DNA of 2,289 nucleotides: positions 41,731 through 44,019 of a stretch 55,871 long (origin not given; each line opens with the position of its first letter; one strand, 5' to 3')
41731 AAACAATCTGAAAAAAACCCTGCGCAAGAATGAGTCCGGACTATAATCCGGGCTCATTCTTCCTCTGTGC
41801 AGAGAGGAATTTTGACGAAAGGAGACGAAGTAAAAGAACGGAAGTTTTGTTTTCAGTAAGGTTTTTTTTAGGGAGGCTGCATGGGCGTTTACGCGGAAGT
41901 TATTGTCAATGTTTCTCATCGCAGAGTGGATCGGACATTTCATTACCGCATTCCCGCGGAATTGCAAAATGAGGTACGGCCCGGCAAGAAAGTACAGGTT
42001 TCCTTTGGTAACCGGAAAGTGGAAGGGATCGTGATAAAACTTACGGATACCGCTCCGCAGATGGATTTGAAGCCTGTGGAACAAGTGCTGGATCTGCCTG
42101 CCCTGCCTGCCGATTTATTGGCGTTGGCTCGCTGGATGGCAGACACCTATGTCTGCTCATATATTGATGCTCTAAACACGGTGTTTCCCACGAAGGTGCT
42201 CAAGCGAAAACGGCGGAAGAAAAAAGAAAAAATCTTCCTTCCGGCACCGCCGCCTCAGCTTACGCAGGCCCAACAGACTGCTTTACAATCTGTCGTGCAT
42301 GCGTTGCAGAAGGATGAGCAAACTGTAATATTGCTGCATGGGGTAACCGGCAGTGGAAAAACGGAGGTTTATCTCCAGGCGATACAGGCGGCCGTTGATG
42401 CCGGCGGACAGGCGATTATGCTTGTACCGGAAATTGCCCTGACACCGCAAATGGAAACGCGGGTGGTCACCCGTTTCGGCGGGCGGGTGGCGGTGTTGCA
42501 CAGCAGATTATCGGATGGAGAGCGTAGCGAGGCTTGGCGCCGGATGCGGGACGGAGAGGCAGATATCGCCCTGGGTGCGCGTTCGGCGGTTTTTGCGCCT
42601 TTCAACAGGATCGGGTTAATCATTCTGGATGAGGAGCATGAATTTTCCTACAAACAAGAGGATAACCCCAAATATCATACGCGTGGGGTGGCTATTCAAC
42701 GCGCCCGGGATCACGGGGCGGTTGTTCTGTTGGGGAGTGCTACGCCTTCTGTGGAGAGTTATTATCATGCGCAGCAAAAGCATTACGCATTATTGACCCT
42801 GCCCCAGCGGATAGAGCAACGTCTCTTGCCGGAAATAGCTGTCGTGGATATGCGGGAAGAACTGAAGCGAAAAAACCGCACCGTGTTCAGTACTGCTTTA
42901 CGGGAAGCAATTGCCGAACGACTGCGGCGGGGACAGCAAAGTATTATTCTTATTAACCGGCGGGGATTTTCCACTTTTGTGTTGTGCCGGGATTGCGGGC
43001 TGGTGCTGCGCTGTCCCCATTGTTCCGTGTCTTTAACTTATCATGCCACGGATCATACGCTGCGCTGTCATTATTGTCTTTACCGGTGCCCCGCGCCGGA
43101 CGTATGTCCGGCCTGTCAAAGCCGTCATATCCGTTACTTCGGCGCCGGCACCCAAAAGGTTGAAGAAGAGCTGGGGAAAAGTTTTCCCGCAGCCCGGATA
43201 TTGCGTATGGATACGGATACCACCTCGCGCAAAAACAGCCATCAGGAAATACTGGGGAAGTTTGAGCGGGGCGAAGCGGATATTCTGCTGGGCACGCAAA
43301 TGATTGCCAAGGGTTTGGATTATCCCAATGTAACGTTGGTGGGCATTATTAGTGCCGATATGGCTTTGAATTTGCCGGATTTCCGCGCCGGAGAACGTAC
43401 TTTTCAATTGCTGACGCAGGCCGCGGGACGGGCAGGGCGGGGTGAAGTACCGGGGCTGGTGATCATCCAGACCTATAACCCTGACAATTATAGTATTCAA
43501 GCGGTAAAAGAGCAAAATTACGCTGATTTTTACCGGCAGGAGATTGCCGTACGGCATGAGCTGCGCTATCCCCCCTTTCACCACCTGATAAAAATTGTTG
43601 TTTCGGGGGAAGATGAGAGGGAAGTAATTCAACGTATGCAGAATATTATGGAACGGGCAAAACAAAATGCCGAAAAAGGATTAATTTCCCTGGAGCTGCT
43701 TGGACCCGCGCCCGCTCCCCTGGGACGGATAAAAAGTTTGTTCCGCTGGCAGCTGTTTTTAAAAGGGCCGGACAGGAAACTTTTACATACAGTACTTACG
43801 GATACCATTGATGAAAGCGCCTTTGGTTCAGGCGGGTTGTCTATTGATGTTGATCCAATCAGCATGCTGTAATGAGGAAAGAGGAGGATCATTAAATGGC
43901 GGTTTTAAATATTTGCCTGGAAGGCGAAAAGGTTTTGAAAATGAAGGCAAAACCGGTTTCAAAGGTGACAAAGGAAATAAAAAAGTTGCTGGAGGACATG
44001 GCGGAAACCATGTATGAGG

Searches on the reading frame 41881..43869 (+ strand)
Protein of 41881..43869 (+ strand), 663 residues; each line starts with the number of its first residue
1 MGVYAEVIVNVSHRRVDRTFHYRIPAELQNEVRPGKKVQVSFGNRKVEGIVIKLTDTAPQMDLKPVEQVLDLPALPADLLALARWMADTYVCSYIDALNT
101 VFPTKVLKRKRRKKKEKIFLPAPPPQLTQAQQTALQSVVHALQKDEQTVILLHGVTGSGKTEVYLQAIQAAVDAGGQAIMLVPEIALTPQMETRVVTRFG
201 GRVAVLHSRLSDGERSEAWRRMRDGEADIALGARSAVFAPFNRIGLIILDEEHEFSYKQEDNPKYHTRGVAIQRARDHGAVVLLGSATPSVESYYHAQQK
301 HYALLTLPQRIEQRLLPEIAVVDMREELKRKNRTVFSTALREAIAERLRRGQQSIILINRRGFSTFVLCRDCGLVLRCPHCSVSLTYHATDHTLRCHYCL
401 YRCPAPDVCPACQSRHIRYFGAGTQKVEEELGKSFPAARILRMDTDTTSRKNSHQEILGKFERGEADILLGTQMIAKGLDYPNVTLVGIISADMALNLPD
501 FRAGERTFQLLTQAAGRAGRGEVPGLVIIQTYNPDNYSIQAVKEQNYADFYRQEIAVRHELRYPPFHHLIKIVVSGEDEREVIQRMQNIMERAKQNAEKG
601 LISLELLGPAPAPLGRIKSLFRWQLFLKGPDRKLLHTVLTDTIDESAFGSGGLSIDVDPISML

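Call 19: search_protein_families(library=pfam, proteins=[window:41881-43869:+], max_evalue=0.001)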
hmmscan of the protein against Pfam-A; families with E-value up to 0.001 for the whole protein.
window:41881-43869:+ (663 aa): 8 families
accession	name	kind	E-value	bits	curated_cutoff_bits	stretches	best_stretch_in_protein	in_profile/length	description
PF17764.6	PriA_3primeBD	-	2e-26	92.1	22.7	1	6-103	1-96/96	3'DNA-binding domain (3'BD)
PF18074.6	PriA_C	-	1.3e-20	74.4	26.9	1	565-659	1-95/95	Primosomal protein N C-terminal domain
PF00270.35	DEAD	-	7.7e-19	68.5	26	1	130-292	3-162/167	DEAD/DEAH box helicase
PF04851.21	ResIII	-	4.5e-15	56.4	22.5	1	126-290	3-163/164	Type III restriction enzyme, res subunit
PF00271.37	Helicase_C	-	2.9e-14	53.7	23.5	1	420-520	21-108/110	Helicase conserved C-terminal domain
PF18319.7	Zn_ribbon_PriA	-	1.4e-08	34.9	26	1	378-404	1-27/27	PriA DNA helicase Cys-rich region (CRR) domain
PF13604.12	AAA_30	-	0.0004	20.6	27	1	127-221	2-82/191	AAA domain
PF13191.12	AAA_16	-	0.00088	20.2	32.6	0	130-181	7-58/167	AAA ATPase domain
